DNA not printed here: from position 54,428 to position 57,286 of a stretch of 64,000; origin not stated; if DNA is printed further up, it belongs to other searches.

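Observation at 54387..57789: Convergent three-gene operon (wHTH protein, 780-850-aa P-loop NTPase, 64-aa acidic protein) embedded between the two halves of the deazaguanine island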

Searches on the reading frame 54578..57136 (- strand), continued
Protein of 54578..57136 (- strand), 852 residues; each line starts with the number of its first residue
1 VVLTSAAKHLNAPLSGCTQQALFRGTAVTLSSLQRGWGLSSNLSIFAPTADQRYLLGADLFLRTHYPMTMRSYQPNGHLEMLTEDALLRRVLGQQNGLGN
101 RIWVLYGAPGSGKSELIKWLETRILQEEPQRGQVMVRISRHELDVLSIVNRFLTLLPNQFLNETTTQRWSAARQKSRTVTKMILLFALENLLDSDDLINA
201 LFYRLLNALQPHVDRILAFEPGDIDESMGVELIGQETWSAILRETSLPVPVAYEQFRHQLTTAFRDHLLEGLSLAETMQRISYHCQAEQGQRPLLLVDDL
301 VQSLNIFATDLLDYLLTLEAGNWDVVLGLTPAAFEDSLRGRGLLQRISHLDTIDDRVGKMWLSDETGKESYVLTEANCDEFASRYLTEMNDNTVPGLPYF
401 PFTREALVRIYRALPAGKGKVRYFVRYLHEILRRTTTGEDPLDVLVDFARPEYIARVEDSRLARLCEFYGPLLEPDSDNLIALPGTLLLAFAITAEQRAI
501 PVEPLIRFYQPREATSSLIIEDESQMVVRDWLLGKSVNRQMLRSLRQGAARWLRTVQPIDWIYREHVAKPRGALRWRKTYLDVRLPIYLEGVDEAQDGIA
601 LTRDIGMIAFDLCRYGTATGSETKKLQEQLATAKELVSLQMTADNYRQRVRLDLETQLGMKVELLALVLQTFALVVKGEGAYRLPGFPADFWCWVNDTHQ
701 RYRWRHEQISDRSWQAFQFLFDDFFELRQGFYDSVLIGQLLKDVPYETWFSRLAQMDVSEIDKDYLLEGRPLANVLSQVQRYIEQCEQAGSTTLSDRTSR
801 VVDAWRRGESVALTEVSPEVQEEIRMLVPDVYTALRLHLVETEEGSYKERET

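Call 47: search_protein_families(library=pfam, proteins=[L011:15169-16350:-, L011:3726-4988:-, L011:4966-6051:-, L012:2419-3570:-, L012:1051-2100:-, L012:2-1039:-, L015:15252-16670:+, L015:4819-6033:-, L016:14685-16322:-, L014:3021-4313:+], max_evalue=0.001)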
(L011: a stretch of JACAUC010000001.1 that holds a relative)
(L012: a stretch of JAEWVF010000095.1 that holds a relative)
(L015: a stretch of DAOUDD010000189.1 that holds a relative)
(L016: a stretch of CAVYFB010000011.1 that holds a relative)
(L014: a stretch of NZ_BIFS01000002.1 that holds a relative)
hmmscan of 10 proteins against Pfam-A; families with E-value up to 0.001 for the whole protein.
L011:15169-16350:- (394 aa): 1 family
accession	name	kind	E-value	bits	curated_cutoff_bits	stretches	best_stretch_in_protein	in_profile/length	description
PF12705.13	PDDEXK_1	-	5.7e-11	43.3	22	1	23-70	9-51/247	PD-(D/E)XK nuclease superfamily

L011:3726-4988:- (421 aa): 0 families

L011:4966-6051:- (362 aa): 0 families

L012:2419-3570:- (384 aa): 1 family
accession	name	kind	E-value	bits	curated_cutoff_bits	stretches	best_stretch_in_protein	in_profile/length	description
PF14072.11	DndB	-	2.7e-09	37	29.1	1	22-197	13-174/338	DNA-sulfur modification-associated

L012:1051-2100:- (350 aa): 2 families
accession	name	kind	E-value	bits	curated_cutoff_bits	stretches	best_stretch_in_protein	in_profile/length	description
PF08666.17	SAF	-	3.9e-08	34.2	21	1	64-123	2-61/63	SAF domain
PF16976.10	RcpC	-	5.2e-07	30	28.8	1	134-268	5-93/114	Flp pilus assembly protein RcpC/CpaB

L012:2-1039:- (346 aa): 1 family
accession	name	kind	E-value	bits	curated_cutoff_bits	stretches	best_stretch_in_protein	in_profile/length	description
PF13614.12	AAA_31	-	0.00072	20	27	0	165-322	2-155/177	AAA domain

L015:15252-16670:+ (473 aa): 1 family
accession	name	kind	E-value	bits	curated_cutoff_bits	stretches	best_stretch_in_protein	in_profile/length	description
PF00805.28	Pentapeptide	-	6.7e-14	51.6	20.2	1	169-205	3-39/40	Pentapeptide repeats (8 copies)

L015:4819-6033:- (405 aa): 3 families
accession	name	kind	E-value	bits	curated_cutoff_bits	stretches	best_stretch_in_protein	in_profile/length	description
PF13365.12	Trypsin_2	-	5.1e-19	69.9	27.6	1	217-369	1-144/144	Trypsin-like peptidase domain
PF00089.32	Trypsin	-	9.4e-08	32.6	20.6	1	217-375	27-200/220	Trypsin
PF19961.5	EAD8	-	0.00096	20.2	27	0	46-126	12-93/96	Effector-associated domain 8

L016:14685-16322:- (546 aa): 0 families

L014:3021-4313:+ (431 aa): 8 families
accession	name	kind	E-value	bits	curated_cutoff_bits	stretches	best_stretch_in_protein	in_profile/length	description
PF12802.13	MarR_2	-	1.1e-08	35.5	27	1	357-404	5-53/61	MarR family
PF01047.28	MarR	-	1.2e-06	28.7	24.6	0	356-396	2-42/59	MarR family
PF13814.12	Replic_Relax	-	2.3e-06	28.3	25.3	0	363-428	1-76/191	Replication-relaxation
PF09339.16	HTH_IclR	-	2.8e-06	27.4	22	0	358-401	4-48/52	IclR helix-turn-helix domain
PF13412.12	HTH_24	-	1.5e-05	24.9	21.9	0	358-397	4-43/48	Winged helix-turn-helix DNA-binding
PF00392.27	GntR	-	0.0001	22.3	27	1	366-411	18-63/64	Bacterial regulatory proteins, gntR family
PF24409.1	wHTH-PRTase_assc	-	0.00021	21.7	27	1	365-429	3-62/83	wHTH-PRTase associated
PF25213.1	HVO_A0261_N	-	0.00077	19.7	35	0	357-422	11-71/86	HVO_A0261 N-terminal domain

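Call 54: search_protein_families(library=phrogs, proteins=[window:54578-57022:-, L020:7453-8238:+], max_evalue=0.01)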
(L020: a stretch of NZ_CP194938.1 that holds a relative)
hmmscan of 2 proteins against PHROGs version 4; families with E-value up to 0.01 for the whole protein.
window:54578-57022:- (814 aa): 1 family
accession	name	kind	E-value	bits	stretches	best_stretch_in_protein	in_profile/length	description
phrog_296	-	integration and excision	0.0047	16.7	0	64-86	320-342/626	DNA transposition protein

L020:7453-8238:+ (262 aa): 1 family
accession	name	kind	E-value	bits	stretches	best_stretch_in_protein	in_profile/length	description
phrog_10881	-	unknown function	0.0037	18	1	125-200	39-114/173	-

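Call 64: search_dna_similar(query=L020:9974-13162:+, collection=plasmids, mode=protein, max_evalue=1e-10, max_rows=15)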
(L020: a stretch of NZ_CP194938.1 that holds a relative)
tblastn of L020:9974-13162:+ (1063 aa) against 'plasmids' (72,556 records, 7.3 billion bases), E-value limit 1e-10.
Records with a match: 1; places in all: 1; records where one place covers at least 80% of the query: 1.
Best place of each record, by identity: <60% 1.
By first word of the organism name: Paenibacillus 1.
By predicted mobility (MOB-suite, as given by PLSDB): non-mobilizable 1.
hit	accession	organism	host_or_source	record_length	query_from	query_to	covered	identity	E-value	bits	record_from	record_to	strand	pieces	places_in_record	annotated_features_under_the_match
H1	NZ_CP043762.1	Paenibacillus sp. 37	whole organism,rhizosphere of Abies ...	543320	4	1058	99%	49.6%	0e+0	988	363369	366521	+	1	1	P-loop NTPase fold protein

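Call 65: predict_structure(alignment_id=A1)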
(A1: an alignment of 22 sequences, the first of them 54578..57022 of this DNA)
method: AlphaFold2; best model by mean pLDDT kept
length: 814 residues; sequences in the alignment: 22
mean_pLDDT: 76.4   pTM: 0.50
mean pLDDT of the five models: 76.4, 76.1, 75.4, 73.4, 73.0
residues with pLDDT >= 90: 97; 70-90: 513; 50-70: 129; < 50: 75
segments of 3 or more residues with pLDDT < 50: 1-11, 182-189, 310-333, 353-360, 473-478, 543-545, 804-814
pLDDT, mean of each block of 10 residues (from residue 1): 30 57 64 62 77 71 70 71 87 85 73 79 74 84 91 88 89 79 45 77 84 86 85 78 85 85 70 75 76 72 69 35 28 57 68 45 79 75 71 81 85 88 88 79 83 80 85 51 82 87 87 83 81 82 59 78 89 90 88 89 87 92 93 87 70 86 68 87 90 87 89 91 90 91 82 63 83 79 72 75 50 39
secondary structure, 60 per line:
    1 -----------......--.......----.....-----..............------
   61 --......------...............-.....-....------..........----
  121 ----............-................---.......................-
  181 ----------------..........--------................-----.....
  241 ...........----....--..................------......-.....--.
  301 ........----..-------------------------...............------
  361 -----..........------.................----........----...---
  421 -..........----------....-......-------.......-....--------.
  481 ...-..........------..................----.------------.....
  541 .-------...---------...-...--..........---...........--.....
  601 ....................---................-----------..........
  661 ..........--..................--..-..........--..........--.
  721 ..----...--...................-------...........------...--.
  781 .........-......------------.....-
elements in order (helices of 4 or more, strands of 3 or more residues): H12-17 H20-26 E31-35 E41-45 H46-54 E63-68 H75-89 H91-95 E97-100 H107-116 H125-136 H138-153 H157-179 H197-206 H215-230 H236-251 E256-259 H262-279 E286-291 H293-297 H300-308 H340-354 H366-375 H382-398 H403-410 E415-417 H422-431 E442-445 H447-452 E460-466 E468-471 E480-483 H485-494 H501-518 E536-538 E549-551 E561-563 H570-579 H583-593 H596-620 H624-639 H651-670 H673-687 E688-690 H696-705 H708-717 E727-729 H734-750 H758-768 H780-789 H791-796 H809-813

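Call 67: get_annotated_region(hit=H1, flank=20000)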
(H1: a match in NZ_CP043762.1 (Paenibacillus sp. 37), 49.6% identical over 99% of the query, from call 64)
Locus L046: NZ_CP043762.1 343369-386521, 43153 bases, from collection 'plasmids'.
description: Paenibacillus sp. 37 plasmid pART37, complete sequence
organism: Paenibacillus sp. 37 (NCBI taxid 2607911)
taxonomy: Bacteria; Bacillota; Bacilli; Bacillales; Paenibacillaceae; Paenibacillus; Paenibacillus sp. 37
host: -; source: whole organism,rhizosphere of Abies nordmanniana; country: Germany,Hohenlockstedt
typing (MOB-suite, as given by PLSDB): non-mobilizable
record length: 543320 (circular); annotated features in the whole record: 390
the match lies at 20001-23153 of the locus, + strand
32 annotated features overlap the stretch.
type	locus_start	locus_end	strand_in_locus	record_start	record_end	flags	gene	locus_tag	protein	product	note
CDS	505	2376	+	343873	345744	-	-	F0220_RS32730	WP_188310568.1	hypothetical protein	-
CDS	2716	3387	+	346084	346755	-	-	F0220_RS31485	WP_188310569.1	hypothetical protein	-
CDS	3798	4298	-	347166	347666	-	-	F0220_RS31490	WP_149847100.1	DUF6516 family protein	-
CDS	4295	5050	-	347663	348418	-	-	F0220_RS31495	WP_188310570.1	DNA-binding protein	-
CDS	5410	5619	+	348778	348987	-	-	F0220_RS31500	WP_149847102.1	hypothetical protein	-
CDS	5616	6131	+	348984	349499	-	-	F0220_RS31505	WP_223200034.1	hypothetical protein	-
CDS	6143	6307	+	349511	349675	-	-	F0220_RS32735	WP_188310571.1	hypothetical protein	-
CDS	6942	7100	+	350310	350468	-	-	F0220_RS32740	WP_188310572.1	hypothetical protein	-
CDS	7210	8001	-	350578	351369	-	-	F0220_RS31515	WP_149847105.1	hypothetical protein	-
CDS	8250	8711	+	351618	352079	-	-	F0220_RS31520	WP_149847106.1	hypothetical protein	-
CDS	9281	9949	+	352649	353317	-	nfi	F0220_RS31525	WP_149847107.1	deoxyribonuclease V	GO:0006281 - DNA repair [Evidence IEA]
CDS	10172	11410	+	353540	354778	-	-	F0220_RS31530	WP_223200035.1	DNA polymerase IV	-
CDS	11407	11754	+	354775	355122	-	-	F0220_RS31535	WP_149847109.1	YolD-like family protein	-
CDS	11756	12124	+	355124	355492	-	-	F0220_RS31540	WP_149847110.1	hypothetical protein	-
CDS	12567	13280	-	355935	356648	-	queE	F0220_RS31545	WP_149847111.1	7-carboxy-7-deazaguanine synthase QueE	GO:0006400 - tRNA modification [Evidence IEA]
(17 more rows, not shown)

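Call 69: fold_search(model_id=the predicted structure, library=pdb)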
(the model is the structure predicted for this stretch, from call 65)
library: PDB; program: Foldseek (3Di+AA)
matches with E <= 10: 419; with E <= 0.001: 0
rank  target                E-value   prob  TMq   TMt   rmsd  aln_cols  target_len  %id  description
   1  6pxl_D                3.2e-03  0.93  0.16  0.26  19.0       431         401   11  3.74 Angstroms resolution structure of HlsU with an axial-channel plug (released 2020-07-29)
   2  8rtd_T                5.3e-03  0.91  0.12  0.13  16.6       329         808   12  Stalk-Arches-IMC structure from the fully-assembled R388 type IV secretion system determined by cryo-EM. (released 2024-06-19)
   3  7zpk_A                5.3e-03  0.25  0.09  0.07  31.3       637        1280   12  Mammalian Dicer in the "pre-dicing state" with pre-miR-15a substrate and TARBP2 subunit (released 2022-11-16)
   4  8hra_C                1.2e-02  0.95  0.16  0.15  21.2       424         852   14  Structure of heptameric RdrA ring in RNA-loading state (released 2023-02-01)
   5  8hrb_A                1.4e-02  0.91  0.16  0.16  18.8       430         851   13  Structure of tetradecameric RdrA ring in RNA-loading state (released 2023-02-01)
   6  8hr8_E                1.6e-02  0.96  0.18  0.18  16.8       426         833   13  Structure of heptameric RdrA ring (released 2023-02-01)
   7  8hr8_F                1.7e-02  0.99  0.20  0.19  13.4       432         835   12  Structure of heptameric RdrA ring (released 2023-02-01)
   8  8hr8_A                1.7e-02  0.95  0.18  0.18  14.2       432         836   13  Structure of heptameric RdrA ring (released 2023-02-01)
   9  5ji2_E                1.8e-02  0.77  0.14  0.25  23.1       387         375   11  HslU L199Q in HslUV complex (released 2016-11-30)
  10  7yym_A                1.9e-02  0.16  0.09  0.06  31.5       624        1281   13  Mammalian Dicer in the "pre-dicing state" with pre-miR-15a substrate (released 2022-11-16)
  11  8hr8_C                2.9e-02  0.85  0.16  0.16  17.6       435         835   14  Structure of heptameric RdrA ring (released 2023-02-01)
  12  6ieg_A                3.6e-02  0.10  0.09  0.09  36.8       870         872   10  Crystal structure of human MTR4 (released 2019-04-03)
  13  2is4_B                4.2e-02  0.77  0.16  0.20  14.6       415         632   12  Crystal structure of UvrD-DNA-ADPNP ternary complex (released 2007-01-09)
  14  6pxk_G                5.2e-02  0.69  0.16  0.28  19.4       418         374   11  3.65 Angstroms resolution structure of HslU with an axial-channel plug (released 2020-07-29)
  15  7rzy_1                6.0e-02  0.99  0.21  0.45   8.2       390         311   11  CryoEM structure of Vibrio cholerae transposon Tn6677 AAA+ ATPase TnsC (released 2022-06-08)
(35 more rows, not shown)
